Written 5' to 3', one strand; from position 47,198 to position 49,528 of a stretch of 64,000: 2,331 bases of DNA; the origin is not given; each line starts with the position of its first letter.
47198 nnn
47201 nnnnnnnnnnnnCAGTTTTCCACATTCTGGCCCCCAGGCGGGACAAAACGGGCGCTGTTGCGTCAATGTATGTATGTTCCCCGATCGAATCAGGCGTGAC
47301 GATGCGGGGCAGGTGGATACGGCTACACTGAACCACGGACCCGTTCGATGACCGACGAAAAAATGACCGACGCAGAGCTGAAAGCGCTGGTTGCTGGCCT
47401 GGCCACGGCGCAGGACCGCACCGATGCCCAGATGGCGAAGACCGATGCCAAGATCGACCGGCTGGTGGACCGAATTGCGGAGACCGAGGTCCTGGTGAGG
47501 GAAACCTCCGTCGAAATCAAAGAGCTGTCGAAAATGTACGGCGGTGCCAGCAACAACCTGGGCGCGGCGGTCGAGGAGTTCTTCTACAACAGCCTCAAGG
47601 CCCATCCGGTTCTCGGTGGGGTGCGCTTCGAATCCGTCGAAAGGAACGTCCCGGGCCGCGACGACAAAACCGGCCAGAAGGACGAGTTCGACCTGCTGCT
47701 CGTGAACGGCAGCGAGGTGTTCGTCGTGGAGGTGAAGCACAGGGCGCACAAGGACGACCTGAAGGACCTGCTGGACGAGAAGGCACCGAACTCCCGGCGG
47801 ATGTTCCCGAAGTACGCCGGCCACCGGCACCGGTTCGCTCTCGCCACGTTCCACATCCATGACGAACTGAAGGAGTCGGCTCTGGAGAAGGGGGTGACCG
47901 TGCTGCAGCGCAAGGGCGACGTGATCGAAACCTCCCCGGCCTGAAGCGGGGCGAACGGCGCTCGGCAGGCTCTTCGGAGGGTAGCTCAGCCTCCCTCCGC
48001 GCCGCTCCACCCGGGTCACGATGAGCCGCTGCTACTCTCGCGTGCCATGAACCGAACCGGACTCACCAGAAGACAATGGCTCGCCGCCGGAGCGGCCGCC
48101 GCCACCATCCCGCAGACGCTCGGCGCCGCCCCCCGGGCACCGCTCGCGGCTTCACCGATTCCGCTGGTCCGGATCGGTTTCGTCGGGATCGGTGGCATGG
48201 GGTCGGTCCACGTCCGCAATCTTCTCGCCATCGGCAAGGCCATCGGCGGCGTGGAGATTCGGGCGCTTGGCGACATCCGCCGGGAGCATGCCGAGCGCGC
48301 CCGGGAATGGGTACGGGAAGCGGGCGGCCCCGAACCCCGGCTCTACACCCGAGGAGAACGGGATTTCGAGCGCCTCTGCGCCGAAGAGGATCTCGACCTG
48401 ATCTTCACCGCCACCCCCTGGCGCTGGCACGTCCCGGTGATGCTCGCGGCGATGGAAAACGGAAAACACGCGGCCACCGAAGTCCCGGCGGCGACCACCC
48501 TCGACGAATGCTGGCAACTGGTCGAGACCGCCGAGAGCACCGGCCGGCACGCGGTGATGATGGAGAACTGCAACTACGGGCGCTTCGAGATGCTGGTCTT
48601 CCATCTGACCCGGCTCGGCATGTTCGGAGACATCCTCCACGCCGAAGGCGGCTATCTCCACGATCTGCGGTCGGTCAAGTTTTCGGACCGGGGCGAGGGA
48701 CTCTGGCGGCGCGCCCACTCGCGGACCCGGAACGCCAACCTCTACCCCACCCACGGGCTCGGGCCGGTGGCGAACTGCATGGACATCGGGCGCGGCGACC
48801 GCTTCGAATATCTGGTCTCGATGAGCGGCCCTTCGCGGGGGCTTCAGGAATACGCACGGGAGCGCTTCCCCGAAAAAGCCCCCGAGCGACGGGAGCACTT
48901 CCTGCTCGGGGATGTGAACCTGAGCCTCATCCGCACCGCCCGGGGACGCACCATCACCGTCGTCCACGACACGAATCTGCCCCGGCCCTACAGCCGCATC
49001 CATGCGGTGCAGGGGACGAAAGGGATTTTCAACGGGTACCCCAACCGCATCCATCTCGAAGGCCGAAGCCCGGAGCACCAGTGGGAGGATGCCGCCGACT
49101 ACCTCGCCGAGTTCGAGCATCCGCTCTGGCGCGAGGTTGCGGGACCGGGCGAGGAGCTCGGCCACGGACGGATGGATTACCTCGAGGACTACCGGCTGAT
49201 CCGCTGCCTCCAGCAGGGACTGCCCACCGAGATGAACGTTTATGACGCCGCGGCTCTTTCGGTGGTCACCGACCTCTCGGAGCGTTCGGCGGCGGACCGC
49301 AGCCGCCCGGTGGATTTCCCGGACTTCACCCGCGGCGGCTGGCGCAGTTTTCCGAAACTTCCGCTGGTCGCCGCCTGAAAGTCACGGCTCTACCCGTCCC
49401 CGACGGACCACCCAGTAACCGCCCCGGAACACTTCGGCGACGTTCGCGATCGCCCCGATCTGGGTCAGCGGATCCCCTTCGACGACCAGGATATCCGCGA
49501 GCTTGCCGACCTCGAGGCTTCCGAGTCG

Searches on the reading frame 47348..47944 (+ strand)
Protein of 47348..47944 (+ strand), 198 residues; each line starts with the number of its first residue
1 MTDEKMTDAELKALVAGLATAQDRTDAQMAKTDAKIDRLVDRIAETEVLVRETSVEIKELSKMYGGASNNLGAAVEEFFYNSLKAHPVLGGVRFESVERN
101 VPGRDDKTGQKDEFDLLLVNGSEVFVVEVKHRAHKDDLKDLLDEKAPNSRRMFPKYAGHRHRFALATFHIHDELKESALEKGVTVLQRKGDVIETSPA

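Call 19: search_protein_families(library=pfam, proteins=[window:47348-47944:+], max_evalue=0.01)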
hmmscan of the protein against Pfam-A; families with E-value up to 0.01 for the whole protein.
window:47348-47944:+ (198 aa): 2 families
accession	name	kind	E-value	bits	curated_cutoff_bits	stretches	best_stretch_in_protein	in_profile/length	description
PF08378.17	NERD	-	3.2e-05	24.9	22.1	1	72-133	2-58/111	Nuclease-related domain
PF24447.1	RE_BanI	-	0.0006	19.3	28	1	6-130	144-263/338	Type II restriction enzyme BanI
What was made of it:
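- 47348..47944 (+): Coiled-coil plus NERD/PD-(D/E)xK-like gene (198 aa), a member of a multi-copy family. Pfam NERD, 24.9 bits against a cut-off of 22.1 (call 19).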

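Call 20: find_encoding_contigs(protein=window:47348-47944:+, flank=10000, max_places=10)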
Protein window:47348-47944:+ (198 aa): no gene with exactly this product is on record in the collection.

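Call 39: find_homologous_proteins(query=window:47348-47941:+, max_evalue=1e-10)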
Query window:47348-47941:+ (198 aa): 407 proteins with E <= 1e-10 among 888 candidates; the best 120 are listed.
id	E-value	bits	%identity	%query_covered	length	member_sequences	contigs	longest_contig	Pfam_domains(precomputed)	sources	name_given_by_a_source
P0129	1.5e-122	424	100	100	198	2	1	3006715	PF08378.18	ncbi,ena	-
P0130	1.7e-117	408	96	100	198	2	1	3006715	PF08378.18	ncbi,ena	-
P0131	1.6e-113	395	76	96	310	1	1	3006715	-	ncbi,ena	-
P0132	5.7e-108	377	80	96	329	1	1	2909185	PF16326.11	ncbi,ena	-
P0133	8.2e-100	350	84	100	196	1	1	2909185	-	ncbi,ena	-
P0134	9.5e-100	350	73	100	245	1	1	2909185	-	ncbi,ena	-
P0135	3.5e-98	345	80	96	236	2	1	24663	-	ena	-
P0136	6.5e-96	338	82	100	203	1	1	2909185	-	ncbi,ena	-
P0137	1.8e-95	336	77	100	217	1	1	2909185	-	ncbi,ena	-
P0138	5.6e-72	260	65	97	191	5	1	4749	-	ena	-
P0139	2.6e-71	258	66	97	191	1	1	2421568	-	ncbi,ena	-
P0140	3.7e-71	257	59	97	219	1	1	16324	-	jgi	-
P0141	2.0e-70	255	64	97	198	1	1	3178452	-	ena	-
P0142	3.3e-70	254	62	96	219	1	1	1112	-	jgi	-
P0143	8.4e-70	253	61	97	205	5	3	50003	-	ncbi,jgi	-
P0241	2.6e-55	205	55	97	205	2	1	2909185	-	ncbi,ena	-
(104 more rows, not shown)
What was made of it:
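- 47348..47944 (+): At least 3 paralogs lie on the 3.0-Mb source-like contig and at least 6 in the conspecific genome (call 39).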

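Call 40: find_encoding_contigs(protein=P0129, flank=10000, max_places=4)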
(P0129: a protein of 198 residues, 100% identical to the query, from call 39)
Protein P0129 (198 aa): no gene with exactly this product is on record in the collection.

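Call 41: find_encoding_contigs(protein=P0130, flank=10000, max_places=4)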
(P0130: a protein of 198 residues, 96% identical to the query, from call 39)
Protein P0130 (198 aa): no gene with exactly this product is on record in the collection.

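Call 42: find_encoding_contigs(protein=P0133, flank=10000, max_places=3)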
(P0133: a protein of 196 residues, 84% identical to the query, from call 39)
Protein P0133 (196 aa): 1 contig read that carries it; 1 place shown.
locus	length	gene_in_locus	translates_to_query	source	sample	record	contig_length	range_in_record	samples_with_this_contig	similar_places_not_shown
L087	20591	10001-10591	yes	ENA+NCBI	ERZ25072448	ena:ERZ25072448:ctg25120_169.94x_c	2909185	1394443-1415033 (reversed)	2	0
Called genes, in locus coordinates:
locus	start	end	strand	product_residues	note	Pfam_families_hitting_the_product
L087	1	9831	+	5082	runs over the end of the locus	PF00041:fn3, PF00041:fn3, PF19078:Big_12, PF19078:Big_12, PF00041:fn3, PF19078:Big_12, PF00041:fn3, PF19078:Big_12, +5 more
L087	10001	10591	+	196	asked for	-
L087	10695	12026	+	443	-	PF01408:GFO_IDH_MocA, PF21252:Glyco_hydro_109_C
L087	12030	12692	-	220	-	PF01979:Amidohydro_1, PF07969:Amidohydro_3 (weak)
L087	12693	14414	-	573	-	PF07969:Amidohydro_3, PF01979:Amidohydro_1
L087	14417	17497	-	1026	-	PF25852:DUF6242_C (faint), PF02012:BNR (faint), PF15902:Sortilin-Vps10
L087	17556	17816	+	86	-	PF02604:PhdYeFM_antitox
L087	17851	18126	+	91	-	PF02604:PhdYeFM_antitox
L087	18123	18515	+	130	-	PF01850:PIN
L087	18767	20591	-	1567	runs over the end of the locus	PF13195:DUF4011, PF13086:AAA_11 (weak), PF13245:AAA_19 (faint), PF13604:AAA_30 (faint), PF13086:AAA_11 (weak), PF13087:AAA_12, PF18741:MTES_1575, PF11784:DUF3320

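Call 43: find_encoding_contigs(protein=P0136, flank=10000, max_places=3)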
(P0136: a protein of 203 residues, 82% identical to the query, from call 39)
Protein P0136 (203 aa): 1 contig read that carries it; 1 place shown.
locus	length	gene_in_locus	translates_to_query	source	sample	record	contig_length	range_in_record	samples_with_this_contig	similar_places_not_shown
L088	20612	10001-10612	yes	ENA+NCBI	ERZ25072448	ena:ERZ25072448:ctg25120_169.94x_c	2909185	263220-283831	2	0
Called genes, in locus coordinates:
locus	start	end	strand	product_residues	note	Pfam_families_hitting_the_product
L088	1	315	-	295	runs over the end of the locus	PF00005:ABC_tran, PF13304:AAA_21 (weak)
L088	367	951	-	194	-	-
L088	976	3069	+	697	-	PF07732:Cu-oxidase_3, PF00394:Cu-oxidase (weak), PF07731:Cu-oxidase_2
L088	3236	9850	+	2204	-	PF00041:fn3 (weak), PF16656:Pur_ac_phosph_N (faint), PF25059:FN3_DSCAM-DSCAML_C (faint), PF00041:fn3 (weak)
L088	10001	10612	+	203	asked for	-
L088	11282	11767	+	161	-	-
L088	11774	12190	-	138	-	PF01850:PIN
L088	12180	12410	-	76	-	PF19891:DUF6364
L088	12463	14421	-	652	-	PF00930:DPPIV_N (faint), PF07676:PD40 (faint), PF26549:Tricorn_N, PF26550:Tricorn_2nd (weak), PF26549:Tricorn_N, PF20434:BD-FAE, PF00326:Peptidase_S9, PF07859:Abhydrolase_3 (weak), +3 more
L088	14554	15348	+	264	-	PF08861:DUF1828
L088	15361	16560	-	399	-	-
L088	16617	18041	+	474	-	PF01979:Amidohydro_1, PF07969:Amidohydro_3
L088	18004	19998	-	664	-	-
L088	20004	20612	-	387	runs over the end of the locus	PF00155:Aminotran_1_2, PF01041:DegT_DnrJ_EryC1 (weak), PF01053:Cys_Met_Meta_PP (faint)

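Call 48: find_encoding_contigs(protein=P0241, flank=6000, max_places=3)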
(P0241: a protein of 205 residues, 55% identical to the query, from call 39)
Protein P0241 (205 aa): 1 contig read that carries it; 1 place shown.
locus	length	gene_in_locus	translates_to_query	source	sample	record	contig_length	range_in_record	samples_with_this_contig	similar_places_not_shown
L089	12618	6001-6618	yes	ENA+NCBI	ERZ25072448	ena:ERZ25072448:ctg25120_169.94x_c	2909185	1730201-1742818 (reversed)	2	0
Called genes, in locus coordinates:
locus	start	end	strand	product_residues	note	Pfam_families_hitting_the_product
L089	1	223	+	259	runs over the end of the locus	PF00142:Fer4_NifH, PF01656:CbiA, PF02374:ArsA_ATPase (weak), PF06564:CBP_BcsQ, PF07015:VirC1 (faint), PF09140:MipZ, PF10609:ParA, PF13614:AAA_31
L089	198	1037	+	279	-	PF02195:ParB_N, PF17762:HTH_ParB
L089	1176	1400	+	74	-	-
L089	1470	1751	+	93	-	PF00578:AhpC-TSA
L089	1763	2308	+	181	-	PF11412:DsbD_N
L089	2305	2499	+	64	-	-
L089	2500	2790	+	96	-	PF02566:OsmC (weak)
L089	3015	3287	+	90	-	PF01613:Flavin_Reduct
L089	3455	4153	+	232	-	PF08308:PEGA (weak), PF13620:CarboxypepD_reg (faint), PF08308:PEGA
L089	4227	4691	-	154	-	-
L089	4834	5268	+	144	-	PF02627:CMD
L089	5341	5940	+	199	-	-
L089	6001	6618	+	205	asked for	-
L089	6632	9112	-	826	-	PF17148:DUF5117, PF16313:DUF4953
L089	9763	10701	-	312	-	PF01145:Band_7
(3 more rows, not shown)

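Call 49: find_encoding_contigs(protein=P0134, flank=6000, max_places=3)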
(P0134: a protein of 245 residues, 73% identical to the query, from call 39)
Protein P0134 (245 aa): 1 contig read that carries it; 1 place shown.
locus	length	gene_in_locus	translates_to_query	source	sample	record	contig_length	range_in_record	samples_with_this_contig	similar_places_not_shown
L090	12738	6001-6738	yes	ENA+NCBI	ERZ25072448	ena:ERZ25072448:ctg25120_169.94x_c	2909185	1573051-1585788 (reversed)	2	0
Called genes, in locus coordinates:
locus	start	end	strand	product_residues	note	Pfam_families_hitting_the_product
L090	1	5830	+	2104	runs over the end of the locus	PF00041:fn3 (weak), PF25059:FN3_DSCAM-DSCAML_C (faint), PF00041:fn3, PF19078:Big_12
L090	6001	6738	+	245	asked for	-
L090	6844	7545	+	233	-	PF00535:Glycos_transf_2, PF13641:Glyco_tranf_2_3 (weak)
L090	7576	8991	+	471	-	PF00224:PK, PF02887:PK_C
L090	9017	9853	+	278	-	PF05552:MS_channel_1st_1 (weak)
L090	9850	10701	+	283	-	PF03448:MgtE_N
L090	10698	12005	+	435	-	PF03448:MgtE_N, PF00571:CBS (faint), PF01769:MgtE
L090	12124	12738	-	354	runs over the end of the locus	PF03308:MeaB, PF13468:Glyoxalase_3 (faint), PF00903:Glyoxalase, PF13669:Glyoxalase_4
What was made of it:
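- No integrase or transposase gene is called next to the cassettes (calls 42, 43, 49).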

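Call 59: find_related_loci(query=A7, collection=metagenome_contigs, flank=4000)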
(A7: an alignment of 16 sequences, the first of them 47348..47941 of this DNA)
Query A7 (198 aa) in metagenome_contigs; peptide patterns used: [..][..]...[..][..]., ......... (x = any residue, [..] = any of these).
600 stretches matched a pattern (row limit reached: there are more); 172 encode a relative of the query (tblastn E <= 1e-3); the best 80 are kept; 80 distinct loci.
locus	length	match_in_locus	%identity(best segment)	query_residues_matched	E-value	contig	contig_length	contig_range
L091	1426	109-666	48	1-195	1e-57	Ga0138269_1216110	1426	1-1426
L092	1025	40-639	47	1-195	3e-58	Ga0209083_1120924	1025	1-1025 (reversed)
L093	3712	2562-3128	48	5-195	3e-54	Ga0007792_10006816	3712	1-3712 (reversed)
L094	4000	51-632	44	3-198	4e-54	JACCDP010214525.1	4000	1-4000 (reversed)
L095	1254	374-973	46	1-195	6e-57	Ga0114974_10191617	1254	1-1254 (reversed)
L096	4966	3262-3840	46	1-195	2e-53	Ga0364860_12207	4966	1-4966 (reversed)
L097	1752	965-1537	47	6-198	2e-54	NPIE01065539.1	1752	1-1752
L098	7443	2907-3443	46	1-195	2e-52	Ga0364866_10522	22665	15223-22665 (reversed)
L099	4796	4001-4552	46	6-198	7e-52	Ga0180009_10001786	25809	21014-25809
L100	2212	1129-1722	43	6-198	1e-51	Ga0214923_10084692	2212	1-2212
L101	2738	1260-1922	40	1-195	1e-50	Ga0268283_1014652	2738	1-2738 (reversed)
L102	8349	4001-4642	41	1-195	1e-50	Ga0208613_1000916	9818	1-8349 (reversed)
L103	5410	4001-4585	44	6-195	2e-50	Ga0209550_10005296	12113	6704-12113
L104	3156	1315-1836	45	6-195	9e-50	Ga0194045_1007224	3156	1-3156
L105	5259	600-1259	39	5-198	1e-48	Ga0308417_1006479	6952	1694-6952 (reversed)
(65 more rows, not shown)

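Call 67: find_related_loci(query=A7, collection=viral_contigs, flank=4000)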
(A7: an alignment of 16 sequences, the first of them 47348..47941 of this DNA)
Query A7 (198 aa) in viral_contigs; peptide patterns used: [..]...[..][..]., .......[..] (x = any residue, [..] = any of these).
151 stretches matched a pattern, but none encodes a relative of the query by tblastn (E <= 1e-3).
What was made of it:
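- Tried and rejected: None occurs in viral contigs (call 67).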

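Call 68: search_protein_families(library=ncbifam, proteins=[window:47348-47944:+], max_evalue=0.01)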
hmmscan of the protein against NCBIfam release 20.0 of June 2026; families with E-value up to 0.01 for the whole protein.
window:47348-47944:+ (198 aa): 0 families

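Call 69: search_protein_families(library=padloc, proteins=[window:47348-47944:+], max_evalue=0.01)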
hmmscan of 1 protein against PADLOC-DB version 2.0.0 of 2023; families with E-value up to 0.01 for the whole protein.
window:47348-47944:+ (198 aa): 1 family
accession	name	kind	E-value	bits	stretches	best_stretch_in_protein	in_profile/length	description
PDLC02430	pPIWI_RE_REase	-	0.0066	14.6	0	111-165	24-84/117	-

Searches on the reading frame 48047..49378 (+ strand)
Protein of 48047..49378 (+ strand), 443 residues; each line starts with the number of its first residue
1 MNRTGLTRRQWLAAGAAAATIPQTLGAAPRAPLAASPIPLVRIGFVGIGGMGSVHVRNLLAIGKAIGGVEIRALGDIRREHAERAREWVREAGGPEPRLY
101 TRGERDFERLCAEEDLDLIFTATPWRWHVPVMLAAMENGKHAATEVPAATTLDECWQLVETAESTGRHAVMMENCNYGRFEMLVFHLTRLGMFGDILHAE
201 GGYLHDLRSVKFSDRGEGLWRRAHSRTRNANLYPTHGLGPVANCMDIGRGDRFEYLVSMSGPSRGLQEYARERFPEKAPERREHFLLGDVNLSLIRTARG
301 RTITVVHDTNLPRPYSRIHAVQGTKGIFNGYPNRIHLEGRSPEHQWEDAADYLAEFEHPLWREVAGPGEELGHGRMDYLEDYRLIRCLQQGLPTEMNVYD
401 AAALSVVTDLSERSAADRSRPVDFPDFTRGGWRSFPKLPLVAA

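Call 19: search_protein_families(library=pfam, proteins=[window:48047-49378:+], max_evalue=0.01)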
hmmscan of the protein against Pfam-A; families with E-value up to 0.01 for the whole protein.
window:48047-49378:+ (443 aa): 2 families
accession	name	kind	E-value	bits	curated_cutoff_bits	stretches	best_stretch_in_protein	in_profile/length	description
PF21252.2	Glyco_hydro_109_C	-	4e-59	199.5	27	1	182-348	1-186/187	Glycosyl hydrolase 109, C-terminal domain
PF01408.29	GFO_IDH_MocA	-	3.3e-14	54.1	24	1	41-168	1-115/120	Oxidoreductase family, NAD-binding Rossmann fold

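Call 38: find_encoding_contigs(protein=window:48047-49378:+, flank=10000, max_places=4)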
Protein window:48047-49378:+ (443 aa): no gene with exactly this product is on record in the collection.
